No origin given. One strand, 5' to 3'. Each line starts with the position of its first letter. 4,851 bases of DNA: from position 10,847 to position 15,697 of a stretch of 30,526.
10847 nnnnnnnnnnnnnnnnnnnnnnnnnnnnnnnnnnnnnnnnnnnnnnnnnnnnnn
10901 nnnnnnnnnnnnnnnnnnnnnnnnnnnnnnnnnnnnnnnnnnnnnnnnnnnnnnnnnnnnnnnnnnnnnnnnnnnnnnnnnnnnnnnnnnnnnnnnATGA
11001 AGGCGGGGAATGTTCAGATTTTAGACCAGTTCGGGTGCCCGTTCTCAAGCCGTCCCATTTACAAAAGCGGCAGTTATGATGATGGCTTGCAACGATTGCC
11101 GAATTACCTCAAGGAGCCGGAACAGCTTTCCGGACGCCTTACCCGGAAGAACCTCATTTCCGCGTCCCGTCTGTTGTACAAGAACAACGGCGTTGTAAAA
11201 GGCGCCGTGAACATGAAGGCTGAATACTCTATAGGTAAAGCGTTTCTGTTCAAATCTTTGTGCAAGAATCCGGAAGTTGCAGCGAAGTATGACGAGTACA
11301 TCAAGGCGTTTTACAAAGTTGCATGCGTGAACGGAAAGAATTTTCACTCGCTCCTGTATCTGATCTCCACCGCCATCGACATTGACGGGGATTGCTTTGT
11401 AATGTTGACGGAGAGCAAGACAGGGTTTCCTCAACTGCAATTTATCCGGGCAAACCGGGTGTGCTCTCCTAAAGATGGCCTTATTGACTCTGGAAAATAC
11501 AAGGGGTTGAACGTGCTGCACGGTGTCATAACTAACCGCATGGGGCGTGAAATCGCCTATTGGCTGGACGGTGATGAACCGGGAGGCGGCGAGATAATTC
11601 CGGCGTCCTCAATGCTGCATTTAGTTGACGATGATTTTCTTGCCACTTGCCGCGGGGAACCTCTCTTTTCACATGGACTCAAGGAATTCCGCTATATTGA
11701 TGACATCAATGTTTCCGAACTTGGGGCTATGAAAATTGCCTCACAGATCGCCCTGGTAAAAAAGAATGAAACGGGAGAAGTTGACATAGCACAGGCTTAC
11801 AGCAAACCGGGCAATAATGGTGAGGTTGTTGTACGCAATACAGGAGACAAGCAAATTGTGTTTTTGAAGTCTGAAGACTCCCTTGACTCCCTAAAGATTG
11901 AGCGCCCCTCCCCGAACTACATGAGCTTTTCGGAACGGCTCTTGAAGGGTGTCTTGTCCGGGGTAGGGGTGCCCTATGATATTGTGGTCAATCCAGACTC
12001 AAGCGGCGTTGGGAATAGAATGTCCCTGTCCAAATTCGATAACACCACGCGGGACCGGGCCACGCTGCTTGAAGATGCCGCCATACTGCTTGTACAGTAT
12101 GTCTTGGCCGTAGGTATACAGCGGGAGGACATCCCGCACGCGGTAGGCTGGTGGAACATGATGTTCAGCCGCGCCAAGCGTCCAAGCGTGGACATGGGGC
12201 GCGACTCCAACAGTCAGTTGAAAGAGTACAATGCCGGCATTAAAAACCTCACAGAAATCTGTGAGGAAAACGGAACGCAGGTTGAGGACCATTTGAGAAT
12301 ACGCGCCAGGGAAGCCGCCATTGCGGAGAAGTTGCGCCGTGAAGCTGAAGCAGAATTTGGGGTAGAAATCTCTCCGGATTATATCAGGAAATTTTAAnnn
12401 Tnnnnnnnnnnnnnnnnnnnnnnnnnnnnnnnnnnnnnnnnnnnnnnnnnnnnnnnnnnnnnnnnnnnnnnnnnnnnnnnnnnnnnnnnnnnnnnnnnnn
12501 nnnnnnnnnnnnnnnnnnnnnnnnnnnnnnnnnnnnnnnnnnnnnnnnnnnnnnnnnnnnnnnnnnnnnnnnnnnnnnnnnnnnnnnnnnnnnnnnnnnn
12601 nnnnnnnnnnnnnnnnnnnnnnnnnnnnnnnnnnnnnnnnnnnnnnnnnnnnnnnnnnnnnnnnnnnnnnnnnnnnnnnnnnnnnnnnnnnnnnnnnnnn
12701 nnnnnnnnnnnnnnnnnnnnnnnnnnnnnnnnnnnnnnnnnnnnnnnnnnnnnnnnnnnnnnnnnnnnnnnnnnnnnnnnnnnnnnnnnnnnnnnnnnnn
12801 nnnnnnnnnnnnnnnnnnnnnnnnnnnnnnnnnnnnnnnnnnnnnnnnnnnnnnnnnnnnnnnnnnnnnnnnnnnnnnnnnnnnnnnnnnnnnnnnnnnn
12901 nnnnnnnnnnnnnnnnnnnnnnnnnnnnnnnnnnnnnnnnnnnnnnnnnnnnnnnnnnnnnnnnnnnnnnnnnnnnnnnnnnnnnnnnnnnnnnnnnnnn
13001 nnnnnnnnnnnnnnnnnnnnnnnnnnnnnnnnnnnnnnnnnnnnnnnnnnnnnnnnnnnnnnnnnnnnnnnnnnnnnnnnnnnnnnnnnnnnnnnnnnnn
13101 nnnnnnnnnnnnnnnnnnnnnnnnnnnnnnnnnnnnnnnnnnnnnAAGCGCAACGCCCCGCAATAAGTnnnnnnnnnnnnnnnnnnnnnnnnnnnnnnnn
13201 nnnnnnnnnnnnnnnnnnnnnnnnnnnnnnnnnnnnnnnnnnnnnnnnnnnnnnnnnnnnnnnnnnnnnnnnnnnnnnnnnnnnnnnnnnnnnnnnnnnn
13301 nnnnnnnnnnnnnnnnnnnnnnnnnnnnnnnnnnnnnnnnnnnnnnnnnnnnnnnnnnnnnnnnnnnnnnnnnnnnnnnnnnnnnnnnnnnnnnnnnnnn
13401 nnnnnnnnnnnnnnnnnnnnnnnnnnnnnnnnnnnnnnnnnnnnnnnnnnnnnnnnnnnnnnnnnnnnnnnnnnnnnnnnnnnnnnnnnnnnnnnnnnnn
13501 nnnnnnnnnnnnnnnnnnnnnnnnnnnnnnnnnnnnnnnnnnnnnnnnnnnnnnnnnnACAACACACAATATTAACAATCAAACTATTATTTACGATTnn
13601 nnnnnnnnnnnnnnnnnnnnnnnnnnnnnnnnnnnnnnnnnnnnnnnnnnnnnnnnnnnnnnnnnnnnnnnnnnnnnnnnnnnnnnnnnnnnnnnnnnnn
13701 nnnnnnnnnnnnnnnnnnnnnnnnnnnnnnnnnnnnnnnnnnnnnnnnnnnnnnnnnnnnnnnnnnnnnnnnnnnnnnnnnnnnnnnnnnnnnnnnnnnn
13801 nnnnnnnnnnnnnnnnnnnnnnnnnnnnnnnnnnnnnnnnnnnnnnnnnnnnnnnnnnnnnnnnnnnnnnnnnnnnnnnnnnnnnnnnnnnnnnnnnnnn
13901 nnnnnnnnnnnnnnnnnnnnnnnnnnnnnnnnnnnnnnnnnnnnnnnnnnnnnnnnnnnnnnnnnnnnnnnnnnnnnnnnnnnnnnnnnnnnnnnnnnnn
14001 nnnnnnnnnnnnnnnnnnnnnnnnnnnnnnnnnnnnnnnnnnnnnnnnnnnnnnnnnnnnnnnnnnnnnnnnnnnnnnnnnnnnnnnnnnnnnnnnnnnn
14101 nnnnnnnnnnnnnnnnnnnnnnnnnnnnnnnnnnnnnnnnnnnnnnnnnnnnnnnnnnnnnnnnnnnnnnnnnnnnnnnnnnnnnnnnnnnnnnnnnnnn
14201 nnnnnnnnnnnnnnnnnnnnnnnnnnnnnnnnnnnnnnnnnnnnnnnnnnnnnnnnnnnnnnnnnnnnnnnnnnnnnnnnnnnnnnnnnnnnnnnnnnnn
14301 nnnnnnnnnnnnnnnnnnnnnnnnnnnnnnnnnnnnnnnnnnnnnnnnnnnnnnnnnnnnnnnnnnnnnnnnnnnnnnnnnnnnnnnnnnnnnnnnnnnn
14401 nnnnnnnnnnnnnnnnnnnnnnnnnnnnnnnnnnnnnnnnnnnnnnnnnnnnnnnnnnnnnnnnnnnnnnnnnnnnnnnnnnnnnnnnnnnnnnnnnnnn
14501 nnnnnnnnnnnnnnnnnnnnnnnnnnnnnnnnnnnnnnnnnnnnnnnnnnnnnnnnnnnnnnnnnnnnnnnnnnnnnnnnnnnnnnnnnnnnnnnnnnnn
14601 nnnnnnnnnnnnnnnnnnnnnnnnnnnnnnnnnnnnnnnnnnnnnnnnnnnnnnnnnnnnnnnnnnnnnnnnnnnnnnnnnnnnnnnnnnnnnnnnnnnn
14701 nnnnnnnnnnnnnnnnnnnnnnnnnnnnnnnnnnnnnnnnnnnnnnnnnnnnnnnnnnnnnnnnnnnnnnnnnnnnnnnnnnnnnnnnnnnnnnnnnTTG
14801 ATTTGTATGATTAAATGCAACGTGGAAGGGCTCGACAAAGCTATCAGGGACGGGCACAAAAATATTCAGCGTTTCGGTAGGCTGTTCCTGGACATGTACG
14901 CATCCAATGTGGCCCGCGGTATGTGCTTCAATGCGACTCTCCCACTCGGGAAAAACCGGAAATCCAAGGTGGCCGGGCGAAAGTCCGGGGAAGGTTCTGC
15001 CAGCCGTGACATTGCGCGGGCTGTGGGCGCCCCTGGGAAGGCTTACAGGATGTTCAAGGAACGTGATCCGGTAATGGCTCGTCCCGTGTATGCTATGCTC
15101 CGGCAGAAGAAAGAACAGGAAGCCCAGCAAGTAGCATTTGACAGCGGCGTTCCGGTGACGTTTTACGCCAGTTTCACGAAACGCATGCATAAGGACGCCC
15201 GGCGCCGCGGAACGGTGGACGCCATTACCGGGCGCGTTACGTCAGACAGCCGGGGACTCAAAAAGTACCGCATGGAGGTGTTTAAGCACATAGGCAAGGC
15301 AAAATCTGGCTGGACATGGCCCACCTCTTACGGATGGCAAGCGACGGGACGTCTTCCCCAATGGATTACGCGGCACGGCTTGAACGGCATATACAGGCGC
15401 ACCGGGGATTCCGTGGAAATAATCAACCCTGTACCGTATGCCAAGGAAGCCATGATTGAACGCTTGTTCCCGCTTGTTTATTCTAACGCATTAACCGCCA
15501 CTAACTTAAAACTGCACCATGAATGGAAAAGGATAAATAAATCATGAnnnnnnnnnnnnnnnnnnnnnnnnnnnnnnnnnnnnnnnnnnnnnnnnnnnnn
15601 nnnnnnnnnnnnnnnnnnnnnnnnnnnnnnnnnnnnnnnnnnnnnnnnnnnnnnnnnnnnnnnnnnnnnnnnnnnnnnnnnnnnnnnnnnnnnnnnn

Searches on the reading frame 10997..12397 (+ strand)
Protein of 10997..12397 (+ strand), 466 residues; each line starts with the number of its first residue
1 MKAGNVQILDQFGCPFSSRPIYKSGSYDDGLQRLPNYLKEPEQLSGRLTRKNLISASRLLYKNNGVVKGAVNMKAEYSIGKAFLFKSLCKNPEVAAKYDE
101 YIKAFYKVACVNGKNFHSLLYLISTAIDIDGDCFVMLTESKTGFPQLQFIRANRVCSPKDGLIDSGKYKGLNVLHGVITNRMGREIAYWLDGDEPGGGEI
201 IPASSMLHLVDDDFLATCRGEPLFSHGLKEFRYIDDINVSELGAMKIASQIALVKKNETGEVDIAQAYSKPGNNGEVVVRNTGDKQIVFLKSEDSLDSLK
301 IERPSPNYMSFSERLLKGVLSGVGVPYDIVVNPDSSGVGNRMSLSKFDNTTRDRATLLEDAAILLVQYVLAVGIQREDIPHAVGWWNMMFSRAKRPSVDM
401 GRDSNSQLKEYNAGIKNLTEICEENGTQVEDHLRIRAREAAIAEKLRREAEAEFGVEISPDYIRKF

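Call 6: search_protein_families(library=phrogs, proteins=[window:10997-12397:+], max_evalue=0.001)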
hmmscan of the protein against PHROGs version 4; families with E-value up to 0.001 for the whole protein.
window:10997-12397:+ (466 aa): 2 families
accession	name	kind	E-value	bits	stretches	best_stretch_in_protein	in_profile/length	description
phrog_21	-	head and packaging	6.5e-35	121.2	1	51-447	71-501/1362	portal protein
phrog_537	-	head and packaging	4.6e-05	23.7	0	276-330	22-76/233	portal protein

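Call 61: search_dna_similar(query=window:10997-12397:+, collection=phages, mode=protein, max_rows=10)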
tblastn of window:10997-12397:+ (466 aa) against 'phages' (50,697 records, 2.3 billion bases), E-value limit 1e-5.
Records with a match: 22; places in all: 22; records where one place covers at least 80% of the query: 10.
Best place of each record, by identity: <60% 22.
By first word of the organism name: Wolbachia 8; Acidithiobacillus 3; Verrucomicrobia 2; Bacteriophage 2; Vibrio 2; Akkermansia 1; Pseudomonas 1; Sulfurimonas 1; Rhodobacter 1; Shewanella 1.
By host as written in the record: Wolbachia endosymbiont wVitA of Nasonia vitripennis 3; Puniceicoccales sp. IMCC8625 2; Acidithiobacillus caldus 2; Paenibacillus larvae ATCC 9545 2; Wolbachia sp. wCauB 1; - 1; wVitA Wolbachia of Nasonia vitripennis 1; Akkermansia muciniphila 1; and 9 more.
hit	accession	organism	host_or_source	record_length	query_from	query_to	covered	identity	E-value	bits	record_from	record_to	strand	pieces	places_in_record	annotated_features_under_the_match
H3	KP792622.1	Verrucomicrobia phage P8625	Puniceicoccales sp. IMCC8625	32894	50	431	82%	26.5%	5e-37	150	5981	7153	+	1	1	hypothetical protein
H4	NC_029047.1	Verrucomicrobia phage P8625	Puniceicoccales sp. IMCC8625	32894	50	431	82%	26.5%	5e-37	150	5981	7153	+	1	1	portal protein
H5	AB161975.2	Wolbachia phage WOcauB1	Wolbachia sp. wCauB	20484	18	431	89%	23.2%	2e-10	69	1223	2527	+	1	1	gp2: similar to portal protein GPB of phage lambda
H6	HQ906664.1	Wolbachia endosymbiont wVitA of Nasonia vitripennis phage ...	Wolbachia endosymbiont wVitA of Nasonia ...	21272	6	431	91%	22.2%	9e-10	67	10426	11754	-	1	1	record has no annotation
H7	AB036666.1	Wolbachia phage WO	-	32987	6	431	91%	22.2%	6e-10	68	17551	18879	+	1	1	gp17: similar to portal protein GPB of phage lambda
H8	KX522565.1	Wolbachia phage WO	wVitA Wolbachia of Nasonia vitripennis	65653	18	431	89%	22.0%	6e-10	68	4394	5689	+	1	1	portal protein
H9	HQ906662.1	Wolbachia endosymbiont wVitA of Nasonia vitripennis phage ...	Wolbachia endosymbiont wVitA of Nasonia ...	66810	18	431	89%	22.0%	6e-10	68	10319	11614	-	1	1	phage portal protein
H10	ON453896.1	Akkermansia phage Moulinsart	Akkermansia muciniphila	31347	50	417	79%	23.9%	3e-15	84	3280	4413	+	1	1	portal protein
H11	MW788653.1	Wolbachia phage WO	Allonemobius socius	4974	51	431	82%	22.8%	5e-9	65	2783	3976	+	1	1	head, portal protein B (x2)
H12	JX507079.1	Acidithiobacillus phage AcaML1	Acidithiobacillus caldus ATCC 51756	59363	52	426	80%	22.1%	3e-7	59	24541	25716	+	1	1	portal protein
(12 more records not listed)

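Call 63: find_encoding_contigs(protein=window:10997-12397:+, flank=1000, max_places=6)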
Protein window:10997-12397:+ (466 aa): 24 contigs read that carry it; 2 places shown.
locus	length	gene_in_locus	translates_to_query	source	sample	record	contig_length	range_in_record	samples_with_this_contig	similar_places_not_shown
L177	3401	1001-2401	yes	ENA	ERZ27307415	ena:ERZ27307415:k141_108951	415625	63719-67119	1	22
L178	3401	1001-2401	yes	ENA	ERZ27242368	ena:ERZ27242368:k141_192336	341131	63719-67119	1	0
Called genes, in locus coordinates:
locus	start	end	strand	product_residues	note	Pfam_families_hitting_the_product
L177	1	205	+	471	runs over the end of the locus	PF27308:XkdV_N (faint)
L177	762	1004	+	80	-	-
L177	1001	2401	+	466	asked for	PF05136:Phage_portal_2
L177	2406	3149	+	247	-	PF25145:NfeD1b_N, PF01343:Peptidase_S49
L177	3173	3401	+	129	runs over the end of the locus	-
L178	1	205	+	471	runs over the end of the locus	PF27308:XkdV_N (faint)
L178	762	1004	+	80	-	-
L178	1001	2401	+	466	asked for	PF05136:Phage_portal_2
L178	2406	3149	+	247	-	PF25145:NfeD1b_N, PF01343:Peptidase_S49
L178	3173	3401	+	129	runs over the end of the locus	-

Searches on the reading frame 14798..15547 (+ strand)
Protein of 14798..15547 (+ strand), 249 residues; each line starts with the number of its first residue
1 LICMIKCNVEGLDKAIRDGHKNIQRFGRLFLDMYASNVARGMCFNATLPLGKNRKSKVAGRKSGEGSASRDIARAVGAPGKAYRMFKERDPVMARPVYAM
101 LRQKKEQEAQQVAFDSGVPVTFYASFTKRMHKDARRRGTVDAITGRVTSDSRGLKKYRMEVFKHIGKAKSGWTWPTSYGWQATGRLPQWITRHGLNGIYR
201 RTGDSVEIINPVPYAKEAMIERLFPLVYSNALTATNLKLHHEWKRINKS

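Call 6: search_protein_families(library=phrogs, proteins=[window:14798-15547:+], max_evalue=0.001)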
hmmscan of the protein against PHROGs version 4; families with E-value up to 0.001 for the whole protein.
window:14798-15547:+ (249 aa): 0 families

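Call 41: search_protein_families(library=pfam, proteins=[window:14798-15547:+], max_evalue=0.1)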
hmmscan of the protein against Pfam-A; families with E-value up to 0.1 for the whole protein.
window:14798-15547:+ (249 aa): 1 family
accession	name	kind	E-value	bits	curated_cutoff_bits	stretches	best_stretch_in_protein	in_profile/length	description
PF24210.1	T4_RIIA1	-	0.041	14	27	1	2-26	1-25/67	RIIA.1-like protein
